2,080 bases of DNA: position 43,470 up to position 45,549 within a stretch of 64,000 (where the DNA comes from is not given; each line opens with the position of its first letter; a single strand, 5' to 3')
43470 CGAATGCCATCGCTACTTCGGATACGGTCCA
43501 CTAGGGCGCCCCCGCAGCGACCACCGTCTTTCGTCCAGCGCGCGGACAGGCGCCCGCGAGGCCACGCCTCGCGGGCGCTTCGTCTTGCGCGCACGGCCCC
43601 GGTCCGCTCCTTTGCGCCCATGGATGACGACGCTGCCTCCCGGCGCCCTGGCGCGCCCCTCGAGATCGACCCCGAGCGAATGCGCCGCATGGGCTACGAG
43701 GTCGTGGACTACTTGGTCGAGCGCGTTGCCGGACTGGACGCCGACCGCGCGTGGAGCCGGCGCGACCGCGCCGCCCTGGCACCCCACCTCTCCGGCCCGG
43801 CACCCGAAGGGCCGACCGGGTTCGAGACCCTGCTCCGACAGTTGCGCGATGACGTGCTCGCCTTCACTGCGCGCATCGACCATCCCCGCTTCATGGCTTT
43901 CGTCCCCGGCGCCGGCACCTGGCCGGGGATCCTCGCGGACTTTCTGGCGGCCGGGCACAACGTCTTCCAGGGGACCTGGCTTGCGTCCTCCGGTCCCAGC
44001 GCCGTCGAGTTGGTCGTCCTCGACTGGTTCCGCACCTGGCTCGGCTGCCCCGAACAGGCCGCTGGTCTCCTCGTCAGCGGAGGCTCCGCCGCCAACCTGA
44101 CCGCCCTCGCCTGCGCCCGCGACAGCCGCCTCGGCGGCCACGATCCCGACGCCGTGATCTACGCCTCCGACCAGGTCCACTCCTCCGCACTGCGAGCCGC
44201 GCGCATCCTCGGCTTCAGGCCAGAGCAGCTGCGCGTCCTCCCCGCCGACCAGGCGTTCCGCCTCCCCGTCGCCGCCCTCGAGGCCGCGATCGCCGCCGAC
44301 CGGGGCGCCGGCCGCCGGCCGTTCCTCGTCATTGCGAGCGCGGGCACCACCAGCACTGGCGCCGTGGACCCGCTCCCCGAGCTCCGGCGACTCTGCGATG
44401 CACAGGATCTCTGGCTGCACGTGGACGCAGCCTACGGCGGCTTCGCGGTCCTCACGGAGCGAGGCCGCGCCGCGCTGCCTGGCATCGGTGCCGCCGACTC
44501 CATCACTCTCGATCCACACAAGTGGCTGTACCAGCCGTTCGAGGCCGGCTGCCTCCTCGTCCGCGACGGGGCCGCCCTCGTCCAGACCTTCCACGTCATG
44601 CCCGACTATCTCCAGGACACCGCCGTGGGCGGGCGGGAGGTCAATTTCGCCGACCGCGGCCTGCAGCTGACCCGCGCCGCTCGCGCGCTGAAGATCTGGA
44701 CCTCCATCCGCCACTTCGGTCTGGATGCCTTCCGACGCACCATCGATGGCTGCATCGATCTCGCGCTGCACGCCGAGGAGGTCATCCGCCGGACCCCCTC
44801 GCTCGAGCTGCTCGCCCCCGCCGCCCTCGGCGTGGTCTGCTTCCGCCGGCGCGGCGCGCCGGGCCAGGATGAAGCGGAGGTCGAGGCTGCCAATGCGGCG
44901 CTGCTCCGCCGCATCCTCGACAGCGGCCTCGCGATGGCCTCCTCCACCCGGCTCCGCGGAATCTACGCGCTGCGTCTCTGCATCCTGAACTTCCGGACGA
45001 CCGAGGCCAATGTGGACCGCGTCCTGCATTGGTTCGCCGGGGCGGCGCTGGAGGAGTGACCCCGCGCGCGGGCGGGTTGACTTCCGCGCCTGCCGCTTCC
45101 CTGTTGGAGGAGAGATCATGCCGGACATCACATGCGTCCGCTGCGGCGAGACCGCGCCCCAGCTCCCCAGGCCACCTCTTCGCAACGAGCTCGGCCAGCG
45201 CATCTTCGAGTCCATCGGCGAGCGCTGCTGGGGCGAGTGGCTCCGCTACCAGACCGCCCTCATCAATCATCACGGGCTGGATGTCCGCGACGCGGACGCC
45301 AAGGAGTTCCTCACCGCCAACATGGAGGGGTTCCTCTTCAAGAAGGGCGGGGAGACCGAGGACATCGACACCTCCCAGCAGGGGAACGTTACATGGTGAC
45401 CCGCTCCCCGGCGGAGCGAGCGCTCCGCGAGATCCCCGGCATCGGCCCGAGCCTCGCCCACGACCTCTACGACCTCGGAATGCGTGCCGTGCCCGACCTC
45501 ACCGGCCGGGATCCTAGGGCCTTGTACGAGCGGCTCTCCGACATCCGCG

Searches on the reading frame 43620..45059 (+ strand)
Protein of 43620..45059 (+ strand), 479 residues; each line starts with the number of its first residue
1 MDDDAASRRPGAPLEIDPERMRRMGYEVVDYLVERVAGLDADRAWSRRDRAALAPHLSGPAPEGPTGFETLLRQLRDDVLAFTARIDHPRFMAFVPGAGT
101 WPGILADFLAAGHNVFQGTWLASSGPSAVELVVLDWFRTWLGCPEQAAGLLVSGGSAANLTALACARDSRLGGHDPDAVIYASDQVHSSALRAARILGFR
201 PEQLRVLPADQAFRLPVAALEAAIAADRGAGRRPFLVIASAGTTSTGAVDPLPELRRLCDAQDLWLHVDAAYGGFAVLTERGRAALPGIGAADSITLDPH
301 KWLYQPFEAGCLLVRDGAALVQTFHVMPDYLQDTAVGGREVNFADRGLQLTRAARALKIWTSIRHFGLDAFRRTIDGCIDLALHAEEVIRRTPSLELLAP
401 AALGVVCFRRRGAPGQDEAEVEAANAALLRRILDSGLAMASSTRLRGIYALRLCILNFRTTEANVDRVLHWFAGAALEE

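Call 10: search_protein_families(library=pfam, proteins=[window:43620-45059:+])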
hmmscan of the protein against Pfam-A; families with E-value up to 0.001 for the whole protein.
window:43620-45059:+ (479 aa): 3 families
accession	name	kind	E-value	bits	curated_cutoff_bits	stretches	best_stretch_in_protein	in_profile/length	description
PF00282.25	Pyridoxal_deC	-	7.8e-70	235.9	27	1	60-409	11-373/375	Pyridoxal-dependent decarboxylase conserved domain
PF00155.27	Aminotran_1_2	-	3.5e-09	36.7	19.7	1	148-277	66-193/361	Aminotransferase class I and II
PF00266.25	Aminotran_5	-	1.2e-06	28.2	21.5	1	138-271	53-177/371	Aminotransferase class-V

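Call 16: find_encoding_contigs(protein=window:43620-45059:+, flank=10000, max_places=10)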
Protein window:43620-45059:+ (479 aa): no gene with exactly this product is on record in the collection.

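Call 36: find_homologous_proteins(query=window:43620-45059:+, max_evalue=1e-100)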
Query window:43620-45059:+ (479 aa): 5903 proteins with E <= 1e-100 among 8000 candidates; the best 120 are listed.
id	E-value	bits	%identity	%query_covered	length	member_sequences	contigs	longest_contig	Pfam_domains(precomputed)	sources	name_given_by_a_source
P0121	0.0e+0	1015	100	95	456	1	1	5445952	PF00282.26,PF00155.28,PF00266.26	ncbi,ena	-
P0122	1.6e-201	688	66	98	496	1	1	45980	PF00282.26,PF00266.26,PF01212.28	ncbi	ncbi:MAG TPA: aminotransferase class V-fold PLP-dependent enzyme [Longimicrobiales bacterium]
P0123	1.6e-196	672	67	97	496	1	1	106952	PF00282.26,PF00266.26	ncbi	ncbi:MAG TPA: aminotransferase class V-fold PLP-dependent enzyme [Longimicrobiales bacterium]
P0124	4.7e-195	667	66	97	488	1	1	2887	PF00282.26,PF00155.28,PF00266.26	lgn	-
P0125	1.0e-191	656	65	98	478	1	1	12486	PF00282.26,PF00155.28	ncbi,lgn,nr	ncbi:MAG: aminotransferase class I/II-fold pyridoxal phosphate-dependent enzyme [Gemmatimonadetes ba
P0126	2.1e-188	645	64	95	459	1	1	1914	PF00282.26,PF00155.28,PF00266.26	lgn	-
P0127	4.3e-186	637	64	96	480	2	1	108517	PF00282.26,PF00155.28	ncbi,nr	ncbi:MAG TPA: aminotransferase class I/II-fold pyridoxal phosphate-dependent enzyme [Longimicrobiale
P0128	1.1e-185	636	63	96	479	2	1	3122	PF00282.26,PF00155.28,PF00266.26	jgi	jgi:aromatic-L-amino-acid/L-tryptophan decarboxylase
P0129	1.2e-185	636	63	96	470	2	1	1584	PF00282.26,PF00155.28,PF00266.26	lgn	-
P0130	2.2e-185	635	63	97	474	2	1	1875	PF00282.26,PF00155.28,PF00266.26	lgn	-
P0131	2.7e-185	635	63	97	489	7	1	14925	PF00282.26,PF00155.28,PF00266.26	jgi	jgi:aromatic-L-amino-acid/L-tryptophan decarboxylase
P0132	3.3e-185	634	61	97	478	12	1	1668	PF00282.26,PF00155.28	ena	-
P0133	6.5e-185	633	64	97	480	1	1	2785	PF00282.26,PF00155.28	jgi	jgi:glutamate/tyrosine decarboxylase-like PLP-dependent enzyme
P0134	1.8e-184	632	62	97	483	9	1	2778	PF00282.26,PF00155.28,PF00266.26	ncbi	-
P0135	2.8e-184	631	61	97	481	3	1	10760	PF00282.26,PF00155.28,PF00266.26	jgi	jgi:glutamate/tyrosine decarboxylase-like PLP-dependent enzyme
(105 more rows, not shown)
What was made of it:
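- On Bacterial MITE: These relatives are distant (call 36).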

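Call 50: find_encoding_contigs(protein=P0123, flank=10000, max_places=3)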
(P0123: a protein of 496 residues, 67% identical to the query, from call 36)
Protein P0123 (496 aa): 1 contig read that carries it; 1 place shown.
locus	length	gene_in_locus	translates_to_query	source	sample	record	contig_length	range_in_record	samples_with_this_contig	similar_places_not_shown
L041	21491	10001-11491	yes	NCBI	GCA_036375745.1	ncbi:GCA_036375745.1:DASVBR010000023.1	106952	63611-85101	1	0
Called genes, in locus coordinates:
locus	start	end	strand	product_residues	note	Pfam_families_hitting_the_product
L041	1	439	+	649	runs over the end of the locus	PF02705:K_trans, PF22776:K_trans_C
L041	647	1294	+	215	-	PF05175:MTS (weak), PF13489:Methyltransf_23 (weak), PF13649:Methyltransf_25, PF08241:Methyltransf_11, PF08242:Methyltransf_12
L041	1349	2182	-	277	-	PF08808:RES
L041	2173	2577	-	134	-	PF20432:Xre-like-HTH, PF09722:Xre_MbcA_ParS_C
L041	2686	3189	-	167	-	-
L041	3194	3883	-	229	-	-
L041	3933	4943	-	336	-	PF01073:3Beta_HSD, PF01370:Epimerase, PF02719:Polysacc_synt_2, PF05368:NmrA, PF07993:NAD_binding_4, PF13460:NAD_binding_10, PF16363:GDP_Man_Dehyd, PF07993:NAD_binding_4, +1 more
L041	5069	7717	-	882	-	PF05170:AsmA, PF05359:DUF748, PF13116:YhdP (faint)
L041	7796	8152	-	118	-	-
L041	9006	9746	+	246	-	-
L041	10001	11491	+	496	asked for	PF00282:Pyridoxal_deC, PF00266:Aminotran_5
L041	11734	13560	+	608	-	PF01551:Peptidase_M23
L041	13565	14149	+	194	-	-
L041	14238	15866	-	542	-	PF03703:bPH_2, PF24649:DUF7642 (faint), PF03703:bPH_2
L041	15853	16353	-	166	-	PF03703:bPH_2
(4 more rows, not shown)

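Call 51: find_encoding_contigs(protein=P0122, flank=10000, max_places=3)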
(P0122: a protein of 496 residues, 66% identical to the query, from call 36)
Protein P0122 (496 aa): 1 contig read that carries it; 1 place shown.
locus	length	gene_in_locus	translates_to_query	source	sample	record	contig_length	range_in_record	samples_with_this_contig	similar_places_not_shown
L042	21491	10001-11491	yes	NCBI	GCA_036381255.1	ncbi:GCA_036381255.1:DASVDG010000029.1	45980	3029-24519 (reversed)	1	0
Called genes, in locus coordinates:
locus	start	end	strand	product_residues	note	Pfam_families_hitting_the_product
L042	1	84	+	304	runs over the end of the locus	PF00753:Lactamase_B, PF23023:Anti-Pycsar_Apyc1 (weak), PF12706:Lactamase_B_2 (weak)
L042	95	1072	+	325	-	PF08100:Dimerisation (faint), PF25213:HVO_A0261_N (weak), PF00891:Methyltransf_2, PF13489:Methyltransf_23, PF08241:Methyltransf_11, PF08242:Methyltransf_12, PF13649:Methyltransf_25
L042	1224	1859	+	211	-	PF05175:MTS (weak), PF13489:Methyltransf_23 (weak), PF13847:Methyltransf_31 (faint), PF08241:Methyltransf_11, PF08242:Methyltransf_12 (weak), PF13649:Methyltransf_25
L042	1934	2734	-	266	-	PF08808:RES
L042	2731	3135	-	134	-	PF20432:Xre-like-HTH, PF09722:Xre_MbcA_ParS_C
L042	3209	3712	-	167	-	-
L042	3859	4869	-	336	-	PF01073:3Beta_HSD, PF01370:Epimerase, PF02719:Polysacc_synt_2, PF05368:NmrA, PF07993:NAD_binding_4 (weak), PF13460:NAD_binding_10, PF16363:GDP_Man_Dehyd, PF07993:NAD_binding_4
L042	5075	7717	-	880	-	PF05170:AsmA, PF05359:DUF748, PF13116:YhdP (faint)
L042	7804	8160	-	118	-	-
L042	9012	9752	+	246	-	-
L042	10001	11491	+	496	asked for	PF00282:Pyridoxal_deC, PF00266:Aminotran_5, PF01212:Beta_elim_lyase (weak)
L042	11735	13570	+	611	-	PF01551:Peptidase_M23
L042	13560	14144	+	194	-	-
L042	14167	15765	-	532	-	PF03703:bPH_2, PF24649:DUF7642 (faint), PF03703:bPH_2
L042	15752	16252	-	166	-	PF03703:bPH_2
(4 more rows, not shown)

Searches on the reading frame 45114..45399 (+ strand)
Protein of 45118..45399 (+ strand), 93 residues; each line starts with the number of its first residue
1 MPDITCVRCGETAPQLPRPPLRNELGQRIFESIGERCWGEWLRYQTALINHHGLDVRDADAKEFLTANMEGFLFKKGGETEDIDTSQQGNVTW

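Call 10: search_protein_families(library=pfam, proteins=[window:45114-45399:+])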
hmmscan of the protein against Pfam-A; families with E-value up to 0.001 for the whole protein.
window:45114-45399:+ (95 aa): 0 families

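Call 46: find_encoding_contigs(protein=window:45118-45399:+, flank=10000, max_places=6)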
Protein window:45118-45399:+ (93 aa): no gene with exactly this product is on record in the collection.
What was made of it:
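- Tried and rejected: Look-ups of the decarboxylase and the YggX-like protein found no exact records (calls 16, 46).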
